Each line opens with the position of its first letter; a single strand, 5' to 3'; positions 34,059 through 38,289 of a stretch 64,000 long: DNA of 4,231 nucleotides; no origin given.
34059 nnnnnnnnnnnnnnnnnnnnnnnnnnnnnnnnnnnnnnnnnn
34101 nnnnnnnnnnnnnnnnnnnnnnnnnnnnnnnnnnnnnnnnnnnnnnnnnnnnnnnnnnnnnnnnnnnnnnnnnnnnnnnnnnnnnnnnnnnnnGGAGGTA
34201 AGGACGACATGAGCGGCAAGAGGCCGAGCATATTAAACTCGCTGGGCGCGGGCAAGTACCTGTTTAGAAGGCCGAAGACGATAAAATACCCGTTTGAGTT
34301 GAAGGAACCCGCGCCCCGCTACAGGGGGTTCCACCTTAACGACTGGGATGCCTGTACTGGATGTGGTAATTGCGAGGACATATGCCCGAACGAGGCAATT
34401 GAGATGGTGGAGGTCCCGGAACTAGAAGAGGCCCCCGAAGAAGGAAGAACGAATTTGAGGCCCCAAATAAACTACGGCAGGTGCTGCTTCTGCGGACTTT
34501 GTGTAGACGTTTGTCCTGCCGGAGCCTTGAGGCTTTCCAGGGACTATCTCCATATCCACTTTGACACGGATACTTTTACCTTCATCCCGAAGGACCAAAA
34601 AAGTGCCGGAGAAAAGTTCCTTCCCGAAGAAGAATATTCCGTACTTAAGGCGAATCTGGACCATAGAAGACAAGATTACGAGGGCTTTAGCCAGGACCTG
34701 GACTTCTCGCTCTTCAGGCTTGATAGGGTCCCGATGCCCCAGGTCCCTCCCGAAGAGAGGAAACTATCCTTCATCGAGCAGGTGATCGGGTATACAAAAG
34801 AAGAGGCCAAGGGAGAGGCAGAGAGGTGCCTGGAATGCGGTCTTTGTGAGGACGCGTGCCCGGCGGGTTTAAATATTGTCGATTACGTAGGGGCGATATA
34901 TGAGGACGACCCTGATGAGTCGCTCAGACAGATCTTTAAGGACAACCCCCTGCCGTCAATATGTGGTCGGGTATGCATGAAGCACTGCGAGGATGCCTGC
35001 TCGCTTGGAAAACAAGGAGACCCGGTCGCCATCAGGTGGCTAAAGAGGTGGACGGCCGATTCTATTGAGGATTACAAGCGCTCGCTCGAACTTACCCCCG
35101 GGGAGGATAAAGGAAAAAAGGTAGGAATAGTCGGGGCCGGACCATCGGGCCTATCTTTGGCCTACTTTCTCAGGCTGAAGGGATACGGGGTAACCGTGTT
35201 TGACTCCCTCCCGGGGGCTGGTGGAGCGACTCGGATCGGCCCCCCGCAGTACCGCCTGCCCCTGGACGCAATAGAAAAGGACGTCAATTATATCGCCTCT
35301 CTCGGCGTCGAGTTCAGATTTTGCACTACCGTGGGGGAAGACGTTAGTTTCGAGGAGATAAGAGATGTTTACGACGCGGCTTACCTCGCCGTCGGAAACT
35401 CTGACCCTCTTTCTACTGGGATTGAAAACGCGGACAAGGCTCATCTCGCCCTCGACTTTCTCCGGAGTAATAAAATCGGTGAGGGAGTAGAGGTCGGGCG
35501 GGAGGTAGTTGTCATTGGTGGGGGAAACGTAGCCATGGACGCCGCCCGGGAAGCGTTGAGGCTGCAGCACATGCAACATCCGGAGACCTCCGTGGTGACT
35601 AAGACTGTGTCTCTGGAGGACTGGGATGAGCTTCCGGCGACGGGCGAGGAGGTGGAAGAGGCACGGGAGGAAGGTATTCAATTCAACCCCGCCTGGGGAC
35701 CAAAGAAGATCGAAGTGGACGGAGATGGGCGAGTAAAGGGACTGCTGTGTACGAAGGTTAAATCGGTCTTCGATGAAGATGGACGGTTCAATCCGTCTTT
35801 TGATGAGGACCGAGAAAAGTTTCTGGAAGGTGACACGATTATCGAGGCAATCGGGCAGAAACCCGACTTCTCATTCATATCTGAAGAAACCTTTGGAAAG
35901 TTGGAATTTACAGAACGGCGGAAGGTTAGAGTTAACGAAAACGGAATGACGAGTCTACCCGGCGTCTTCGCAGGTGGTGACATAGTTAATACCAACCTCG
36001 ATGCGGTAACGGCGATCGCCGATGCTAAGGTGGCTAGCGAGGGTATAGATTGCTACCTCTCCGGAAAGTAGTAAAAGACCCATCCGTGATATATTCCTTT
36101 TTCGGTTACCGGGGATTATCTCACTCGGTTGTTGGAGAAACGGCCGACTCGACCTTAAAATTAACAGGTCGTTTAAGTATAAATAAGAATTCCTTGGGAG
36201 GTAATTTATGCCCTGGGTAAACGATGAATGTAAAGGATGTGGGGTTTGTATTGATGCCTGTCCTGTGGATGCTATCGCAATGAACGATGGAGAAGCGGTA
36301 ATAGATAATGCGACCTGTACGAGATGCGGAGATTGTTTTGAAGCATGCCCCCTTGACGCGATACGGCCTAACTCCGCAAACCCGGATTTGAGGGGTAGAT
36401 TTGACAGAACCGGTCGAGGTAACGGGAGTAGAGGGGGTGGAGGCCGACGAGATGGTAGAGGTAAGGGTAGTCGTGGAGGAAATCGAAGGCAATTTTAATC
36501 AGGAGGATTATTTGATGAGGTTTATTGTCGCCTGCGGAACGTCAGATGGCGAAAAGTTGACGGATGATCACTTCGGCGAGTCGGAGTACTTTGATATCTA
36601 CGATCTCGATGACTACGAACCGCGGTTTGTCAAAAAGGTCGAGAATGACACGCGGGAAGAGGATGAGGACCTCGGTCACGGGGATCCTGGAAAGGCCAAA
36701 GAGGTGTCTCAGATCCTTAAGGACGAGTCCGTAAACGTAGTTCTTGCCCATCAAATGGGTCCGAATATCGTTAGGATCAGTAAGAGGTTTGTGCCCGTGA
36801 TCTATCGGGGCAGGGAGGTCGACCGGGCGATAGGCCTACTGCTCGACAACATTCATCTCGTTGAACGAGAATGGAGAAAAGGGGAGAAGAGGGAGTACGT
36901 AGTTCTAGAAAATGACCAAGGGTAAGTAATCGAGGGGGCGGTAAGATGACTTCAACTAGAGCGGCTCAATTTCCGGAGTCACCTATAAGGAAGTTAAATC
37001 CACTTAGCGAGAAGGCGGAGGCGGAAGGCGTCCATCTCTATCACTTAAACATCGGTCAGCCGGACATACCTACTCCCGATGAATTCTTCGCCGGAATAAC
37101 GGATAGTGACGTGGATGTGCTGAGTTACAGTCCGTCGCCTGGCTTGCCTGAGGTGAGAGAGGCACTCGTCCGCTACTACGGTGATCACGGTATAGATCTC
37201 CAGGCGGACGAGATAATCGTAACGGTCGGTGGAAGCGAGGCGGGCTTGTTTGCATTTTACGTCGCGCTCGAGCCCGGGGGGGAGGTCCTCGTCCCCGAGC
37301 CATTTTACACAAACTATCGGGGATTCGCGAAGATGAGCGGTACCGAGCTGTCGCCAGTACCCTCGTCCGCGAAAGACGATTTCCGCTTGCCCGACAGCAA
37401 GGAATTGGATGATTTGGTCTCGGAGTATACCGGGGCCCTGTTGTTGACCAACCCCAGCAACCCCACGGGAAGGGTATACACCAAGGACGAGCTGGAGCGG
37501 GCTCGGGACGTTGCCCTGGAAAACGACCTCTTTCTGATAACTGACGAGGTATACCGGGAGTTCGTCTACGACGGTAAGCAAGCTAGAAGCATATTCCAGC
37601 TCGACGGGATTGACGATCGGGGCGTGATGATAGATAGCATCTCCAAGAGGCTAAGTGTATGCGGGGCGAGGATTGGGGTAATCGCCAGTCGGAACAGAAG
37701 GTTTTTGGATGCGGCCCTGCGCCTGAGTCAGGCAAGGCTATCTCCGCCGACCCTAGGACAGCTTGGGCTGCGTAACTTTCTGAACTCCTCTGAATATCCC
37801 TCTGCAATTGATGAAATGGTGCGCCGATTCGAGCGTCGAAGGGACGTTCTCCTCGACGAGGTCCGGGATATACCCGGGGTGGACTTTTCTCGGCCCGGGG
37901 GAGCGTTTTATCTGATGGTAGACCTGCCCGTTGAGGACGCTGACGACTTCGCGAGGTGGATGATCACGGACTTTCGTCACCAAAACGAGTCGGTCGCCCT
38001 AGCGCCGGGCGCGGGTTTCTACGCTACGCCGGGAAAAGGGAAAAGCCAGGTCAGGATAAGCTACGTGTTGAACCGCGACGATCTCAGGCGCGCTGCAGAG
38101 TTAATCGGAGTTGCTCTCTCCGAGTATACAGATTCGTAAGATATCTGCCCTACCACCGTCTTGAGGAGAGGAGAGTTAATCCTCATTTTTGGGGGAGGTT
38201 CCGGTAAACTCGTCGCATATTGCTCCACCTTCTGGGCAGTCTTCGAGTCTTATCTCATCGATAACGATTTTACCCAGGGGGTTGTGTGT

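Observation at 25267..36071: Mbx-type 13-gene membrane complex apparently rewired: no NiFe site, no MBS catalytic cysteines, fused NAD(P)H module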

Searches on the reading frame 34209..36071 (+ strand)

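Call 4: search_protein_families(library=pfam, proteins=[window:34209-36071:+])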
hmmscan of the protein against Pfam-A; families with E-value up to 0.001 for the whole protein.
window:34209-36071:+ (620 aa): 21 families
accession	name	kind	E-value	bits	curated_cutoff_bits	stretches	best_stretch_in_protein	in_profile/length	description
PF14691.11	Fer4_20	-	2.7e-26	92.1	25.8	1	187-287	4-109/113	Dihydroprymidine dehydrogenase domain II, 4Fe-4S cluster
PF07992.20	Pyr_redox_2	-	4.8e-26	92.3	26.1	1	304-603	2-288/291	Pyridine nucleotide-disulphide oxidoreductase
PF12838.12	Fer4_7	-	2.6e-15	57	27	2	49-106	2-52/52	4Fe-4S dicluster domain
PF00037.32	Fer4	-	6.6e-15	54.7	21.1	2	45-65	4-24/24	4Fe-4S binding domain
PF13187.11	Fer4_9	-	7.7e-14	51.9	27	2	48-106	1-51/52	4Fe-4S dicluster domain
PF13534.11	Fer4_17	-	3.8e-11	43.8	22.2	1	197-222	36-61/61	4Fe-4S dicluster domain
PF13183.11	Fer4_8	-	1.8e-10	41.7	27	0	44-62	49-67/68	4Fe-4S dicluster domain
PF13237.11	Fer4_10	-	3.4e-10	40.1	25.5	1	45-103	5-53/53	4Fe-4S dicluster domain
PF00070.33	Pyr_redox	-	2.3e-09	38.1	22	1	433-513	2-78/82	Pyridine nucleotide-disulphide oxidoreductase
PF13484.11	Fer4_16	-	1.8e-08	35.5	30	1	49-104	2-65/66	4Fe-4S double cluster binding domain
PF13738.12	Pyr_redox_3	-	2.2e-08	34.2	30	1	430-590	164-305/305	Pyridine nucleotide-disulphide oxidoreductase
PF13450.12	NAD_binding_8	-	3.2e-08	34.2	21.9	1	307-341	1-35/68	NAD(P)-binding Rossmann-like domain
PF14697.11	Fer4_21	-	9.9e-08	32.4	35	0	46-66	38-59/59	4Fe-4S dicluster domain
PF12837.12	Fer4_6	-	3.1e-07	30.4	25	1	47-64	7-24/24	4Fe-4S binding domain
PF12797.12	Fer4_2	-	1.6e-06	28.1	24.5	1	43-60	4-21/22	4Fe-4S binding domain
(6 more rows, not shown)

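Call 7: search_protein_families(library=ncbifam, proteins=[window:34209-36071:+])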
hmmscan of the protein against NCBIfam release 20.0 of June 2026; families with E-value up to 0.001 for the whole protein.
window:34209-36071:+ (620 aa): 93 families (the best 25 are shown)
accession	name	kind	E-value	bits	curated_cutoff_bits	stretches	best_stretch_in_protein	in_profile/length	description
NF010590.0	PRK13984.1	equivalog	5.2e-203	675.6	946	1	8-619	11-608/611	putative oxidoreductase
NF009410.0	PRK12771.1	subfamily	5.2e-117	391.8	516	3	213-619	50-447/566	NAD(P)-binding protein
NF009454.0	PRK12814.1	equivalog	1.1e-94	318.1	916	2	211-620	102-503/657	putative NADPH-dependent glutamate synthase small subunit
NF009414.0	PRK12778.1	equivalog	5.2e-87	292.8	1103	1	167-619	290-751/752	bifunctional dihydroorotate dehydrogenase B NAD binding subunit/NADPH-dependent glutamate synthase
TIGR01316.1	gltA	equivalog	3.2e-83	280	471.75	1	180-617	1-449/449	NADPH-dependent glutamate synthase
TIGR03315.1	Se_ygfK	equivalog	2.9e-69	233.6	835.3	1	213-613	447-835/1012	putative selenate reductase subunit YgfK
NF009408.0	PRK12769.1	equivalog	2.3e-66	224.3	1003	1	47-617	85-651/659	formate-dependent uric acid utilization protein AegA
TIGR01318.1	gltD_gamma_fam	subfamily_domain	1e-65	222.1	482.95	1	170-617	5-465/467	glutamate synthase, small subunit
NF009413.0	PRK12775.1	equivalog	7.4e-62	209.4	1895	1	173-618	299-755/1006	putative trifunctional 2-polyprenylphenol hydroxylase/glutamate synthase subunit beta/ferritin domain-containing protein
TIGR01317.1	GOGAT_sm_gam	subfamily_domain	1.2e-53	182.7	447.7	1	178-619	15-480/485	glutamate synthase small subunit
NF009451.0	PRK12809.1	equivalog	8.8e-51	172.9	1154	1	178-610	181-627/639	formate-dependent uric acid utilization protein YgfT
NF009409.0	PRK12770.1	subfamily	8.6e-43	146.7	343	1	297-619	13-352/360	putative glutamate synthase subunit beta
NF009415.0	PRK12779.1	equivalog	5.1e-35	120.6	1519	1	215-612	212-621/944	putative bifunctional glutamate synthase subunit beta/2-polyprenylphenol hydroxylase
NF004543.0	PRK05888.2-5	equivalog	5.6e-35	120.8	243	1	4-116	16-124/217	NADH-quinone oxidoreductase subunit NuoI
NF045663.1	diclust_near_Sec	equivalog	1.1e-34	119.6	530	1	213-415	20-218/759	pyridine nucleotide-disulfide oxidoreductase/dicluster-binding protein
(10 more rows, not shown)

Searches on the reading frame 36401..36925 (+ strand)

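Call 4: search_protein_families(library=pfam, proteins=[window:36401-36925:+])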
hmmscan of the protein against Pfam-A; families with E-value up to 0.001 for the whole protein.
window:36401-36925:+ (174 aa): 1 family
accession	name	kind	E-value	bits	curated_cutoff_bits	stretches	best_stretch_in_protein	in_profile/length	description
PF02579.22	Nitro_FeMo-Co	-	8.3e-13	48.9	26.3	1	53-145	4-90/94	Dinitrogenase iron-molybdenum cofactor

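Call 61: search_protein_families(library=ncbifam, proteins=[window:36401-36925:+], max_evalue=1e-10)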
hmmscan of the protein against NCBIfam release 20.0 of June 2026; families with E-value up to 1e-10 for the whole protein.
window:36401-36925:+ (174 aa): 0 families

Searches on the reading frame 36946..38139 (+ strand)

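Call 4: search_protein_families(library=pfam, proteins=[window:36946-38139:+])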
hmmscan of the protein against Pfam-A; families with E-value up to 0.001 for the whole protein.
window:36946-38139:+ (397 aa): 1 family
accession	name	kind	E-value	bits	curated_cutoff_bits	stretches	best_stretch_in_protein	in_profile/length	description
PF00155.27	Aminotran_1_2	-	7.6e-55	187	19.7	1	34-386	6-360/361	Aminotransferase class I and II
